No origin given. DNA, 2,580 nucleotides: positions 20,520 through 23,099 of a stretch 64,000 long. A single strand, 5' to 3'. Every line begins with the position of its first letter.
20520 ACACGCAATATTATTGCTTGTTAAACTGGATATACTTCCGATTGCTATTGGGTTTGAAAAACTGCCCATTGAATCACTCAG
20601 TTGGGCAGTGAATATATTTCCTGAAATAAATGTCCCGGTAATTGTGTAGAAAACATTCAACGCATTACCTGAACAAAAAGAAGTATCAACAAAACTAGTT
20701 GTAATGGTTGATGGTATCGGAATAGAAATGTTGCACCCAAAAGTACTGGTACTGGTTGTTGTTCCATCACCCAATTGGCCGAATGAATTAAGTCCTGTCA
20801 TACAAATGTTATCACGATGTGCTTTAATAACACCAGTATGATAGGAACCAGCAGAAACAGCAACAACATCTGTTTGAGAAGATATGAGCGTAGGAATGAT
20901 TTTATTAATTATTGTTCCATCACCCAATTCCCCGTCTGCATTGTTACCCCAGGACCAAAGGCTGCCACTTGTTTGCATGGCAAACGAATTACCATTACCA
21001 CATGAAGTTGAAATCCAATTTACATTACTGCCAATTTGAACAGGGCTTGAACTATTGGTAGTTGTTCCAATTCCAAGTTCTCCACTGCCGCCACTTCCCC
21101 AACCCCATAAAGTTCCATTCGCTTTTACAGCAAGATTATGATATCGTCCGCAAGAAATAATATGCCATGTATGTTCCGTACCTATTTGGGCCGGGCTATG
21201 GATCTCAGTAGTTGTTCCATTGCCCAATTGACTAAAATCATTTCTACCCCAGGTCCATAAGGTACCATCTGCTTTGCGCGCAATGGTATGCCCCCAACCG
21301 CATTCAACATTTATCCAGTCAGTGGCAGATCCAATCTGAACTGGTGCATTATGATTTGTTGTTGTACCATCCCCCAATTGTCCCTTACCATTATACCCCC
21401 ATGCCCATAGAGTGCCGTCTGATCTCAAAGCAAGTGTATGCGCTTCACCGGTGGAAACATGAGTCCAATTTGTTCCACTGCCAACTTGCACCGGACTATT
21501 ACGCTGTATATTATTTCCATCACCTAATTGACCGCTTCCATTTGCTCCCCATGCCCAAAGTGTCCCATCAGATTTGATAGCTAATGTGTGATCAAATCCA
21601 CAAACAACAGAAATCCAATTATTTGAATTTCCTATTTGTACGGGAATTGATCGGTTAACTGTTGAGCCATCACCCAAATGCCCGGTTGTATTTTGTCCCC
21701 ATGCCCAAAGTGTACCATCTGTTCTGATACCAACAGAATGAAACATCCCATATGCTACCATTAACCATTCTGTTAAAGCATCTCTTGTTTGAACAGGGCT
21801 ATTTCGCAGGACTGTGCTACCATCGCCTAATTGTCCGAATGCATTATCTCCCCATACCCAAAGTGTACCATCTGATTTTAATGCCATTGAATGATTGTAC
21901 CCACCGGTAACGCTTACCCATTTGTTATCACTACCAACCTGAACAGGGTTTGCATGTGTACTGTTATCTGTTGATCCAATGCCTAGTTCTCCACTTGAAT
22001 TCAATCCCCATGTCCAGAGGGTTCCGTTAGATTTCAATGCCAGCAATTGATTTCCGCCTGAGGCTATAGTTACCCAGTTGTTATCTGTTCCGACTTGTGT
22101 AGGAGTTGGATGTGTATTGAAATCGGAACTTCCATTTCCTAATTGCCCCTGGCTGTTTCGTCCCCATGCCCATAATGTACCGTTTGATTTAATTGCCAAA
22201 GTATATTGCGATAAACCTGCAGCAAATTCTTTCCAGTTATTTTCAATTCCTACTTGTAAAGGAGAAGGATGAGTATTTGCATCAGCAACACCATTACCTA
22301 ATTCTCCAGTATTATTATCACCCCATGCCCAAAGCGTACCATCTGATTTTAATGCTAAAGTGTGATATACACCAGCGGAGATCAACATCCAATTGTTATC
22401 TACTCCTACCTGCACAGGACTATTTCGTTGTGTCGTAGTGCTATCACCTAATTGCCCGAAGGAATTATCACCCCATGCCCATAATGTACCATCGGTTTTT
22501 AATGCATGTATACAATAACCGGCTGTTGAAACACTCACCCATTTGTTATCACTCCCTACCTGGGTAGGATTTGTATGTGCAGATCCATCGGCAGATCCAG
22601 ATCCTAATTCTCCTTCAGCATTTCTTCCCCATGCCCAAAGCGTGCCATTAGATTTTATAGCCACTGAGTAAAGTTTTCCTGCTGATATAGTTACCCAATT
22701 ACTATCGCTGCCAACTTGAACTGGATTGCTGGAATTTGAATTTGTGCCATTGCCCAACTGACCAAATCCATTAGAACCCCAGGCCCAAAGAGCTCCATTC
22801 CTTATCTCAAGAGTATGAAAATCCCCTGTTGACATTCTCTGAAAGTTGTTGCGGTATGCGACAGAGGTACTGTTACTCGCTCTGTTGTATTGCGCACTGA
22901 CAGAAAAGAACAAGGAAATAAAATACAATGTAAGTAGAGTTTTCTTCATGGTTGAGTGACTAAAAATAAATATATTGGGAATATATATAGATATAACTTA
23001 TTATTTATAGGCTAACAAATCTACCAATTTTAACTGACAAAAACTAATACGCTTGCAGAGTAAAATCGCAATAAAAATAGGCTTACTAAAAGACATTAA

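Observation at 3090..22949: A 6619-aa mosaic surface protein combining binding propellers, phage-like virion repeats and a distal-from-tip protease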

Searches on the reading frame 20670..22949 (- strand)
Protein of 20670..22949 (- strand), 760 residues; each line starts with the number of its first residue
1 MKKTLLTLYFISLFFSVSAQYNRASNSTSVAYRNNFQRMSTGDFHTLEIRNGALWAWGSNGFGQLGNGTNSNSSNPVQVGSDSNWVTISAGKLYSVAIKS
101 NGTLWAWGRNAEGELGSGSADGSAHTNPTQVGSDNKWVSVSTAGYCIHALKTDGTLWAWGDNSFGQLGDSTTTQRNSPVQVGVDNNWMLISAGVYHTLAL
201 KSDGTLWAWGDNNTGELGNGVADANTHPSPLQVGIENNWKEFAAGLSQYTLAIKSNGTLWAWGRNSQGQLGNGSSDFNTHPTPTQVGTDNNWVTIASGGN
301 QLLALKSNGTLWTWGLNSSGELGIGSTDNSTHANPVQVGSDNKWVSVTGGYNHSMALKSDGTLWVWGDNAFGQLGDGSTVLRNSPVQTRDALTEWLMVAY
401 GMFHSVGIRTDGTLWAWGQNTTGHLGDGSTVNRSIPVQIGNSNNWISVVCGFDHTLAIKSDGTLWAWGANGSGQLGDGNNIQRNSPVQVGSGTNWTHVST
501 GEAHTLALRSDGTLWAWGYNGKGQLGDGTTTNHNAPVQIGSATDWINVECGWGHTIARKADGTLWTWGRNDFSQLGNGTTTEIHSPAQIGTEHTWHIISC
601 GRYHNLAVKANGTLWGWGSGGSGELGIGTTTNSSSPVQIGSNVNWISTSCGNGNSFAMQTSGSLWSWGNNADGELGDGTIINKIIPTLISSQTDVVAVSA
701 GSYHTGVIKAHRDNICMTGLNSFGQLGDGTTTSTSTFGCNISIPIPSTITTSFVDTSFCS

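Call 96: search_solved_structures(query=window:20670-22949:-, max_evalue=1e-10)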
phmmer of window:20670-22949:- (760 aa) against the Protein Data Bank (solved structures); distinct sequences matched with E-value up to 1e-10: 31.
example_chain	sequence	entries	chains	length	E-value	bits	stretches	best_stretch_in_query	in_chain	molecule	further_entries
4nc4_A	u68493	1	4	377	6.3e-50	173.5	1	498-639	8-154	Ultraviolet-B receptor UVR8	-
4dnv_A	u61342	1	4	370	7.2e-50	173.3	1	498-639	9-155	AT5g63860/MGI19_6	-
4dnu_A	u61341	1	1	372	2.7e-49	171.4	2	397-586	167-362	AT5g63860/MGI19_6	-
8gqe_B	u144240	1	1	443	4.6e-49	170.6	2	397-586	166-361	Ultraviolet-B receptor UVR8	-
4naa_A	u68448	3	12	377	6.8e-49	170.1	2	397-586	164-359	Ultraviolet-B receptor UVR8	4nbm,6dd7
4dnw_A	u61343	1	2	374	7e-49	170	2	397-586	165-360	AT5g63860/MGI19_6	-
4d9s_A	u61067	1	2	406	8.8e-49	169.7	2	397-586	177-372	UVB-resistance protein UVR8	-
6xzn_A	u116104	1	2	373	1.2e-48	169.2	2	397-586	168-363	Ultraviolet-B receptor UVR8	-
6xzm_A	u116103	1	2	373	1.3e-48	169.1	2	397-586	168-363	Ultraviolet-B receptor UVR8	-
7vgg_B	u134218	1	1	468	1.4e-48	169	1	498-639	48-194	Ultraviolet-B receptor UVR8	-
6xzl_A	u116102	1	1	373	2.2e-48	168.4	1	188-538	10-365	Ultraviolet-B receptor UVR8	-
4o2w_A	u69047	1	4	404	7.7e-42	146.7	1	259-607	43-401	E3 ubiquitin-protein ligase HERC1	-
3kci_A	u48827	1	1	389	1.6e-41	145.7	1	250-607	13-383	Probable E3 ubiquitin-protein ligase HERC2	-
4l1m_A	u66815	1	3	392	7.1e-39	136.9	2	404-668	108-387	E3 ubiquitin-protein ligase HERC2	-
7q40_A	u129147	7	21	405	1.1e-38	136.3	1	206-557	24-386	E3 ubiquitin-protein ligase HERC2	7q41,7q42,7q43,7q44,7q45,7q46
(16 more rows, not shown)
